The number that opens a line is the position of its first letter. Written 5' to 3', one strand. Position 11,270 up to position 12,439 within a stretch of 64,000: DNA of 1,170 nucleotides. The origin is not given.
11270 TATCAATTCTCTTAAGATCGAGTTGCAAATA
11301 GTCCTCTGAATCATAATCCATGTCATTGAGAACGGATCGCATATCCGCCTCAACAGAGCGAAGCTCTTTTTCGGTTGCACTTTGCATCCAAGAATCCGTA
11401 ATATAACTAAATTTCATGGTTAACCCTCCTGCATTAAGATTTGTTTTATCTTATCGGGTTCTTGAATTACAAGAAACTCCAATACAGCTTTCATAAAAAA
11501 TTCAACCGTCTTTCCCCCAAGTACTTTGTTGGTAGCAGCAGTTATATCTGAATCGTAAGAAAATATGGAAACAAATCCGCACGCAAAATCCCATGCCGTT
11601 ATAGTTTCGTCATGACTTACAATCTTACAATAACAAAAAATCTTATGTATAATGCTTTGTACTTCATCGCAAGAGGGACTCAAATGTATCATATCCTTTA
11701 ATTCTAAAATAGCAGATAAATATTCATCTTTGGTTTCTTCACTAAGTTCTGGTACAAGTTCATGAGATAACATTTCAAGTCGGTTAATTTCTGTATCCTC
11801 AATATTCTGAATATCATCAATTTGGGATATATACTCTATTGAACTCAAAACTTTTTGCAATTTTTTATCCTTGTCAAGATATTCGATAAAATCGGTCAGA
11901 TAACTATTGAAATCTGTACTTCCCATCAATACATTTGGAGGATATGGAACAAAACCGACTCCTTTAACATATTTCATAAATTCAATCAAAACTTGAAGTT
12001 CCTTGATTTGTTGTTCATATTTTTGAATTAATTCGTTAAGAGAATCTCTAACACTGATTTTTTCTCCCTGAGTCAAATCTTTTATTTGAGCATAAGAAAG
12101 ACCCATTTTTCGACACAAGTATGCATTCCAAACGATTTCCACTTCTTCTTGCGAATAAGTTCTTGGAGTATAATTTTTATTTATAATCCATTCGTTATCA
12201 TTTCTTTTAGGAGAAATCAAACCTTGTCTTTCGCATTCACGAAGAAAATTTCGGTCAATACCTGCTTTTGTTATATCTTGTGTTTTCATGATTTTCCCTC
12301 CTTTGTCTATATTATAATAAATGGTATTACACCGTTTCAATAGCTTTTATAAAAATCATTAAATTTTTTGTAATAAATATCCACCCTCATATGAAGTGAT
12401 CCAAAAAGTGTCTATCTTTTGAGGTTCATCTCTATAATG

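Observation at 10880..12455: Low-GC three-gene cassette: MerR-like regulator with novel 200-aa C-domain plus two small proteins, next to the element junction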

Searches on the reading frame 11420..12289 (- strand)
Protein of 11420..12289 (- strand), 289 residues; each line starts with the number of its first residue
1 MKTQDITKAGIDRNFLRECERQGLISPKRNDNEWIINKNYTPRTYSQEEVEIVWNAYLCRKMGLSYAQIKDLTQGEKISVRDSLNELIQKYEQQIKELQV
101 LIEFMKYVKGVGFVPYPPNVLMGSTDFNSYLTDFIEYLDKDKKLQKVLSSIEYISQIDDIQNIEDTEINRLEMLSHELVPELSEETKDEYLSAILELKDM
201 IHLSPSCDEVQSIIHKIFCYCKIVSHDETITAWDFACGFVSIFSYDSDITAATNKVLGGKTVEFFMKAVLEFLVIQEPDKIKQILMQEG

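Call 5: search_protein_families(library=pfam, proteins=[window:11420-12289:-], max_evalue=0.1)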
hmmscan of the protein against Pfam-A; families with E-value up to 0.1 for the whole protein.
window:11420-12289:- (289 aa): 5 families
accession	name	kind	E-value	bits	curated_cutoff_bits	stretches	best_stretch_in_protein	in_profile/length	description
PF13411.12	MerR_1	-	0.0043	17.6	21.6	1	8-75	9-68/69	MerR HTH family regulatory protein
PF13591.12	MerR_2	-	0.012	15.8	29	0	6-39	7-40/84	MerR HTH family regulatory protein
PF00580.27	UvrD-helicase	-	0.013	15.7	23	1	39-176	126-237/271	UvrD/REP helicase N-terminal domain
PF09278.17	MerR-DNA-bind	-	0.084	13.9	25.4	0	59-102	10-59/65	MerR, DNA binding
PF00376.29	MerR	-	0.095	13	28.2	0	9-32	9-33/38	MerR family regulatory protein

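Call 6: search_protein_families(library=phrogs, proteins=[window:11420-12289:-], max_evalue=0.1)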
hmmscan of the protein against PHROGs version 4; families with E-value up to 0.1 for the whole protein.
window:11420-12289:- (289 aa): 1 family
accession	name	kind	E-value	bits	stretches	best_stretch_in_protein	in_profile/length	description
phrog_15982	-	unknown function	0.068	13.2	0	158-193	170-207/453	-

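Call 7: search_protein_families(library=padloc, proteins=[window:11420-12289:-], max_evalue=0.1)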
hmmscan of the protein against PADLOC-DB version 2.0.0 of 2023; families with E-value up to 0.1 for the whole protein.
window:11420-12289:- (289 aa): 1 family
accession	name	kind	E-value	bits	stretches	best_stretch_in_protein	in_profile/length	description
PDLC04133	mad1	-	0.00097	17.4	1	8-56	14-53/60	mads_1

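Call 8: search_protein_families(library=ncbifam, proteins=[window:11420-12289:-], max_evalue=0.1)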
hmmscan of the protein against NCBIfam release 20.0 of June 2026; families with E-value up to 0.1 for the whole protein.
window:11420-12289:- (289 aa): 6 families
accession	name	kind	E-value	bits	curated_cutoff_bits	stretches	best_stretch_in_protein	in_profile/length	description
TIGR02047.1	CadR-PbrR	equivalog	0.0016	18.5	151.45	1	9-106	10-106/127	Cd(II)/Pb(II)-responsive transcriptional regulator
NF047375.1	HeatShock_HspR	equivalog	0.0065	16.5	105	1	10-91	14-86/92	heat shock protein transcriptional repressor HspR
TIGR02051.1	MerR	equivalog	0.0069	16.6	150.85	0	8-97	8-94/124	mercury resistance transcriptional regulator MerR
NF047377.1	heat_HspR_dupli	exception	0.011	15.2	300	1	15-102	21-96/214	heat shock protein transcriptional repressor HspR, fused homodimer type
TIGR02044.1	CueR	equivalog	0.02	14.9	147.4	1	9-100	10-100/127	Cu(I)-responsive transcriptional regulator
NF041495.1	MobB_relaxase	equivalog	0.068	12.9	200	0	41-97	128-184/267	MobB family relaxase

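Call 9: find_homologous_proteins(query=window:11420-12289:-)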
Query window:11420-12289:- (289 aa): 53 proteins with E <= 0.001 among 640 candidates.
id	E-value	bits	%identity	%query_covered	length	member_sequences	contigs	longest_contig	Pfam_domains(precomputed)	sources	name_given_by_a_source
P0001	1.6e-186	637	99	100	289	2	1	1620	-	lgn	-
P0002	3.1e-138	478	74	98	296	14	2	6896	-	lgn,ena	-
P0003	1.0e-134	467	73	98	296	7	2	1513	-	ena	-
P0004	2.2e-134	466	72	98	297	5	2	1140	-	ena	-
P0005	7.3e-133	461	72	98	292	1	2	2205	-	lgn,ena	-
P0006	1.4e-132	460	72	98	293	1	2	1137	-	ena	-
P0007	4.1e-129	448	69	98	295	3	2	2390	-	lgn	-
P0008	5.9e-126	438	69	98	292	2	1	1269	-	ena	-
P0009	2.0e-116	407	63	98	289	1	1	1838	-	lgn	-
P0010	4.4e-111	389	62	98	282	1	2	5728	-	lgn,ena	-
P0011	5.7e-110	386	62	98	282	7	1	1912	-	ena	-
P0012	9.8e-110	385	63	98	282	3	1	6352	-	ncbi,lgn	-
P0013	1.0e-109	385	62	98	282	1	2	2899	-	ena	-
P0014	2.9e-104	367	57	98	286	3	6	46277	-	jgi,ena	-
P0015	1.7e-103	364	57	98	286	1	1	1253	-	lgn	-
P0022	1.8e-97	345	51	98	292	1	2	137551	-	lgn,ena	-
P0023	2.7e-97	344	53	100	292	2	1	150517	-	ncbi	-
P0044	9.2e-76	273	45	100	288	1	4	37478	-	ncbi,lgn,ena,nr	ncbi:MAG: MerR family transcriptional regulator [Clostridia bacterium]|nr:MerR family transcriptiona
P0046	8.3e-73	264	45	98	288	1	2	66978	-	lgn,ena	-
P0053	5.0e-40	156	35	99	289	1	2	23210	-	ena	-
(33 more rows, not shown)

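Call 10: find_encoding_contigs(protein=P0023, flank=6000, max_places=3)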
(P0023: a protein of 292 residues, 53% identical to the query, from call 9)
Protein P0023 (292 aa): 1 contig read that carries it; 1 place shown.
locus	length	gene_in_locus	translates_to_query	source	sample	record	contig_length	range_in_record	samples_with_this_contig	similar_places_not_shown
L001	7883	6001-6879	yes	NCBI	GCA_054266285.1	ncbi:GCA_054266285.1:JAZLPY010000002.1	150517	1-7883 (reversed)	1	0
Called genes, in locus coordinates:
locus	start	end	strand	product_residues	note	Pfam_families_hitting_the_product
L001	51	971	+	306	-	PF03881:Fructosamin_kin, PF01636:APH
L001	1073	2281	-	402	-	PF23023:Anti-Pycsar_Apyc1 (weak)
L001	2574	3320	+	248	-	PF02463:SMC_N (faint), PF13476:AAA_23, PF13555:AAA_29 (weak), PF13304:AAA_21, PF13175:AAA_15 (weak)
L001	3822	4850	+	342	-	PF08378:NERD, PF01396:Zn_ribbon_Top1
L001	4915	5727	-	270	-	-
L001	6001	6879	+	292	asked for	-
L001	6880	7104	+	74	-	-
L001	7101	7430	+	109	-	-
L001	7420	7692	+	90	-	-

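Call 11: find_encoding_contigs(protein=P0022, flank=6000, max_places=3)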
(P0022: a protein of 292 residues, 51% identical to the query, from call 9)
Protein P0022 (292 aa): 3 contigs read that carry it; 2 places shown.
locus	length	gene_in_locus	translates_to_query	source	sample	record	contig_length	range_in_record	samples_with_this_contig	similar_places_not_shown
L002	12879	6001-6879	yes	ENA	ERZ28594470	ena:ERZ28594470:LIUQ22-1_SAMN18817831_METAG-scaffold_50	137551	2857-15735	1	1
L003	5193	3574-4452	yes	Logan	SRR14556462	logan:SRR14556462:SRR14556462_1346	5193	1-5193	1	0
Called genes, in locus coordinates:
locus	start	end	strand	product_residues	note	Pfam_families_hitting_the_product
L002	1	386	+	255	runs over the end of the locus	PF01026:TatD_DNase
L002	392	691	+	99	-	PF07876:Dabb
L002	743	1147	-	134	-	PF12773:DZR (weak), PF13240:Zn_Ribbon_1 (weak), PF13248:Zn_ribbon_3 (faint), PF13240:Zn_Ribbon_1 (weak), PF05154:TM2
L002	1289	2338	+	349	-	PF07451:SpoVAD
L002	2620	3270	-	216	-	-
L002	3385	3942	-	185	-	-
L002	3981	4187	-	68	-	-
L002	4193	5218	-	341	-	PF01661:Macro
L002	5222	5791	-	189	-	PF01863:YgjP-like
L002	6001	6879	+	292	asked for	-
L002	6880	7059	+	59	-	-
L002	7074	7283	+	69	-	-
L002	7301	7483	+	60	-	-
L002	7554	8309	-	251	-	PF00657:Lipase_GDSL, PF13472:Lipase_GDSL_2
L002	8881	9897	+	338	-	-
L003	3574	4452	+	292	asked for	-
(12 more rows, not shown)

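Call 12: find_encoding_contigs(protein=P0014, flank=6000, max_places=4)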
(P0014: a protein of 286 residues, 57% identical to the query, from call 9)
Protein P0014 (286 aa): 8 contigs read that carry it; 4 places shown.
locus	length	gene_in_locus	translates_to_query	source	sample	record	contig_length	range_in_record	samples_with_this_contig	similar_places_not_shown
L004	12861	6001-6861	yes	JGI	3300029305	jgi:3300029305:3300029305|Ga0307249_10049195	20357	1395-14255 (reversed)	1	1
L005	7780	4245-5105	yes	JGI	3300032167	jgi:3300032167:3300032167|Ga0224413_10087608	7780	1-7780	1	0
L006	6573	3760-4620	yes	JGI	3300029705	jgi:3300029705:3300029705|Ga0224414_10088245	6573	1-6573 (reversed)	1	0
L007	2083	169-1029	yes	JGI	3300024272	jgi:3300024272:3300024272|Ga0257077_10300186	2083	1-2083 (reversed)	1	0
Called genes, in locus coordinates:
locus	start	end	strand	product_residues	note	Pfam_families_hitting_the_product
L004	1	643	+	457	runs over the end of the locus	-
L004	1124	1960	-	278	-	PF10114:PocR, PF00165:HTH_AraC (weak), PF12833:HTH_18, PF00165:HTH_AraC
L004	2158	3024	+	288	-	PF00892:EamA (weak)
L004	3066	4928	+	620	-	-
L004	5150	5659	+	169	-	PF13413:HTH_25 (weak)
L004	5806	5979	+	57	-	-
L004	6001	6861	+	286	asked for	-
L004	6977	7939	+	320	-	PF08378:NERD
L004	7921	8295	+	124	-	-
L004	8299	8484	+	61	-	-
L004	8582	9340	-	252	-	PF00899:ThiF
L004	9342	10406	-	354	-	PF01979:Amidohydro_1, PF07969:Amidohydro_3 (weak)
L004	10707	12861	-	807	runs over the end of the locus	PF07228:SpoIIE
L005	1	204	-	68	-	?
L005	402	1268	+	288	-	PF00892:EamA (weak)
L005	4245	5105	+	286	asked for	-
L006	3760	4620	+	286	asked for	-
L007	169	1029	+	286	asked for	-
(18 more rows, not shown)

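Call 20: find_encoding_contigs(protein=P0044, flank=7000, max_places=2)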
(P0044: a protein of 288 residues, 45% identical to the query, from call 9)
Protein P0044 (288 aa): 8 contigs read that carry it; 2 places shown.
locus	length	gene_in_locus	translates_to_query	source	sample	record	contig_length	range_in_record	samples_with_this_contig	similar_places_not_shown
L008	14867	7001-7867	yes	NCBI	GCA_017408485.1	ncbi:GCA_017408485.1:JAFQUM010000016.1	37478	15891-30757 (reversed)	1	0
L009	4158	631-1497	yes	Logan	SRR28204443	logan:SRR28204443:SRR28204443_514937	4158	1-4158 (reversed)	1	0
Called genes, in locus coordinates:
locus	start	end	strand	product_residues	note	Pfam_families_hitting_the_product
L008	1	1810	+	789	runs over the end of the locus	PF00488:MutS_V, PF20297:MSSS, PF01713:Smr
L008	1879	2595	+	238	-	PF04474:DUF554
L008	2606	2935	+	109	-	PF01588:tRNA_bind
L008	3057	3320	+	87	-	PF00381:PTS-HPr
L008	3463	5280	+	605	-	PF01541:GIY-YIG, PF27096:UvrC_M, PF02151:UVR, PF22920:UvrC_RNaseH, PF08459:UvrC_RNaseH_dom, PF14520:HHH_5, PF12826:HHH_2 (weak)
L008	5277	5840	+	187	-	PF03602:Cons_hypoth95, PF06325:PrmA (weak), PF05175:MTS, PF01170:UPF0020 (faint), PF13649:Methyltransf_25 (faint)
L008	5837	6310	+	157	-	PF01467:CTP_transf_like, PF08218:Citrate_ly_lig (weak)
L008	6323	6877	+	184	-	-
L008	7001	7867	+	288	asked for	-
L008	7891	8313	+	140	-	-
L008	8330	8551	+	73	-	-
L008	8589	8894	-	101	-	-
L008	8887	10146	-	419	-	PF00817:IMS, PF11799:IMS_C (weak)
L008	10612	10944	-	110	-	PF07883:Cupin_2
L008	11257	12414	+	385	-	PF00389:2-Hacid_dh, PF02826:2-Hacid_dh_C, PF03446:NAD_binding_2 (weak)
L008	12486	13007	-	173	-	PF01842:ACT (weak), PF13291:ACT_4 (weak), PF22629:ACT_AHAS_ss, PF13710:ACT_5, PF10369:ALS_ss_C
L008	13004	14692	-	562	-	PF02776:TPP_enzyme_N, PF00205:TPP_enzyme_M, PF02775:TPP_enzyme_C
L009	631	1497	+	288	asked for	-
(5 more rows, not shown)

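Call 21: find_encoding_contigs(protein=P0046, flank=7000, max_places=2)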
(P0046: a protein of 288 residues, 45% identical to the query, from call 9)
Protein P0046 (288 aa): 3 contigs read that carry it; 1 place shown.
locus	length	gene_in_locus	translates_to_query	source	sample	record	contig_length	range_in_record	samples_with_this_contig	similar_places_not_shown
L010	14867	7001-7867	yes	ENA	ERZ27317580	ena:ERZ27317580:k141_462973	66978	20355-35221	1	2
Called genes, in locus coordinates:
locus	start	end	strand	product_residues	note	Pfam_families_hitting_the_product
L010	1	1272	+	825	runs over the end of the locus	-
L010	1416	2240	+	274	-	PF00696:AA_kinase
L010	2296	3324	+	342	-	PF14257:DUF4349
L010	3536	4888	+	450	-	PF00083:Sugar_tr (faint), PF07690:MFS_1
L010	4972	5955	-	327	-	PF13280:WYL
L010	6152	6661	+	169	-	PF13560:HTH_31 (weak)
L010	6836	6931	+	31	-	-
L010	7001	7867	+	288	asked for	-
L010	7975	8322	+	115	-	-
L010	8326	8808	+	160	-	PF06803:DUF1232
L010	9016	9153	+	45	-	-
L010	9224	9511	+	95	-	-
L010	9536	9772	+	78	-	PF18912:DZR_2 (faint), PF12773:DZR (faint)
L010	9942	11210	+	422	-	-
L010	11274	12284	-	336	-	PF00106:adh_short (weak), PF01073:3Beta_HSD, PF01370:Epimerase, PF02719:Polysacc_synt_2, PF04321:RmlD_sub_bind, PF05368:NmrA (faint), PF16363:GDP_Man_Dehyd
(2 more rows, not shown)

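Call 22: find_encoding_contigs(protein=P0053, flank=7000, max_places=2)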
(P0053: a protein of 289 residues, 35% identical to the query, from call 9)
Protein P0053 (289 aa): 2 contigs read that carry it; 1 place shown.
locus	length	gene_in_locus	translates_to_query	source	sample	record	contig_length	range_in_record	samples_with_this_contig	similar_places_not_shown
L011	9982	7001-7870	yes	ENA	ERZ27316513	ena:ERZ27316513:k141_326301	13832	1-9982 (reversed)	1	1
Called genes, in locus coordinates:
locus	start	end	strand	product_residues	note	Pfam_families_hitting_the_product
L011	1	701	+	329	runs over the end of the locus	-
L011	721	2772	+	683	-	-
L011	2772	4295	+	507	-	PF13589:HATPase_c_3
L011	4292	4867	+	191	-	-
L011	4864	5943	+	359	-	PF14072:DndB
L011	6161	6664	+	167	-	PF12844:HTH_19 (weak), PF13560:HTH_31 (weak)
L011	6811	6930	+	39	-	-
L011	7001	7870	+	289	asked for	-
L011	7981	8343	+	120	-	-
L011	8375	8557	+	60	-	-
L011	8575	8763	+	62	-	-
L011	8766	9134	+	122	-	-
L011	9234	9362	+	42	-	PF04545:Sigma70_r4 (weak)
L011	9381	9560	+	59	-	-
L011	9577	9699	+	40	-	PF26443:DUF8122 (weak)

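Call 27: search_solved_structures(query=A1, max_evalue=1, show_alignments=2)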
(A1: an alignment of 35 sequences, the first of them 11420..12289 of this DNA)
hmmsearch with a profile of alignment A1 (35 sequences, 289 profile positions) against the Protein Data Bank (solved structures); distinct sequences matched with E-value up to 1: 4.
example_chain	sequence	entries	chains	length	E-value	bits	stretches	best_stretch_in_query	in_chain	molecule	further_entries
3qao_A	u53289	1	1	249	0.059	16.2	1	165-272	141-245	MerR-like transcriptional regulator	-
3bgw_A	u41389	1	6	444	0.11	15.3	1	110-201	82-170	DNAB-Like Replicative Helicase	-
4uzz_A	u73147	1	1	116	0.24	14.2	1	146-231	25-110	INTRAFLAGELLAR TRANSPORT COMPLEX B PROTEIN 46 CARBOXY-TERMINAL PROTEIN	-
5cwf_A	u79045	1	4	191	0.41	13.5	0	143-216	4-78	Designed helical repeat protein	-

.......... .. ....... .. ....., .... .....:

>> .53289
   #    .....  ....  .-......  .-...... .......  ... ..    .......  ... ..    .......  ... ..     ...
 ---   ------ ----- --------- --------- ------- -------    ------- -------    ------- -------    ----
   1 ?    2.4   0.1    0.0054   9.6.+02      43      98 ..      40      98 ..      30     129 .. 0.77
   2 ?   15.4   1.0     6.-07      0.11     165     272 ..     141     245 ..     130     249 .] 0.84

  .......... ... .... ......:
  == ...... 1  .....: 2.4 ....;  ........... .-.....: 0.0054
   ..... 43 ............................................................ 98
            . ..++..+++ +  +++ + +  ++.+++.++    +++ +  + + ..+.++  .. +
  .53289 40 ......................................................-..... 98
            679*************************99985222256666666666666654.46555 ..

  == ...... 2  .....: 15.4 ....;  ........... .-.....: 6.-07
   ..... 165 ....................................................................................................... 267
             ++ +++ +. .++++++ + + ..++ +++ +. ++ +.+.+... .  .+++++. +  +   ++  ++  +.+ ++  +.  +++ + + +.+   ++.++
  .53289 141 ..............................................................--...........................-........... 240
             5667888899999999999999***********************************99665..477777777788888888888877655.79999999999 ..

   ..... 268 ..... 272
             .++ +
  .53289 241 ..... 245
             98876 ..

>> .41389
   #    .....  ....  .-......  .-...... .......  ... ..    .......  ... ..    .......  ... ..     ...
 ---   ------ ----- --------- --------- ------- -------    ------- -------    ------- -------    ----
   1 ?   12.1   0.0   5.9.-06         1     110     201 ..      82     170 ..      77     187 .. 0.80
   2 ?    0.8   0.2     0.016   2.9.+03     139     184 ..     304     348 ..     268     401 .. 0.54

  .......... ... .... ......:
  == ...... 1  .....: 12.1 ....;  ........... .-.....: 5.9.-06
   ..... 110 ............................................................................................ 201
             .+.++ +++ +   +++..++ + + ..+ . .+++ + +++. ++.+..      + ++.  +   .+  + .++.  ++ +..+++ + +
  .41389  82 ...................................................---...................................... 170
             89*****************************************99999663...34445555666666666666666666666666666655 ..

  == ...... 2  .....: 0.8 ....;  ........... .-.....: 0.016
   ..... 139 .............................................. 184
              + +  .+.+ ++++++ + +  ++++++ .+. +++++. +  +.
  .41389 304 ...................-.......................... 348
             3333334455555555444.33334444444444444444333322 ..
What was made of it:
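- On TipA class (TipAL/Mta/AlbA): A profile hit to the C-domain of 3qao at E 0.059 (call 27).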

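Call 33: predict_structure(alignment_id=A1)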
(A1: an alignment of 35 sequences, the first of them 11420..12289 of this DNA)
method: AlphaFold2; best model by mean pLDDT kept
length: 289 residues; sequences in the alignment: 35
mean_pLDDT: 88.7   pTM: 0.73
mean pLDDT of the five models: 88.7, 88.1, 87.8, 87.5, 86.9
residues with pLDDT >= 90: 144; 70-90: 143; 50-70: 2; < 50: 0
segments of 3 or more residues with pLDDT < 50: none
pLDDT, mean of each block of 10 residues (from residue 1): 84 89 88 73 88 91 90 85 88 95 94 89 92 93 88 83 82 80 85 93 97 96 88 93 90 90 96 94 80
secondary structure, 60 per line:
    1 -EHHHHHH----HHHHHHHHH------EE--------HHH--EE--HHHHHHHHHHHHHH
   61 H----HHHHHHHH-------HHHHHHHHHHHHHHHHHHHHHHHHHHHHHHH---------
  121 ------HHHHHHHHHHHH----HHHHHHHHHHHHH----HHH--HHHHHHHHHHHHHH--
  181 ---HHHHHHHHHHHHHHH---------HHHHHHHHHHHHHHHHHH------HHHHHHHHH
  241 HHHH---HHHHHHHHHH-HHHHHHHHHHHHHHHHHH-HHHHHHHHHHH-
elements in order: H3-8 H13-21 H47-61 H66-73 H81-111 H127-138 H143-155 H165-178 H184-198 H208-225 H232-244 H248-257 H259-276 H278-288
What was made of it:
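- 11420..12289 (-): Gene A: 289 aa, MerR winged helix (about residues 1-75), coiled-coil helix (81-111) and TipAS-like helical domain (about 125-289). AF2 pLDDT 88.7 (call 33).
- On MerR family transcriptional regulators: The model has a single 31-residue helix at 81-111 with pLDDT 88-95 (call 33).
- Protein A. pLDDT 88.7 (call 33).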
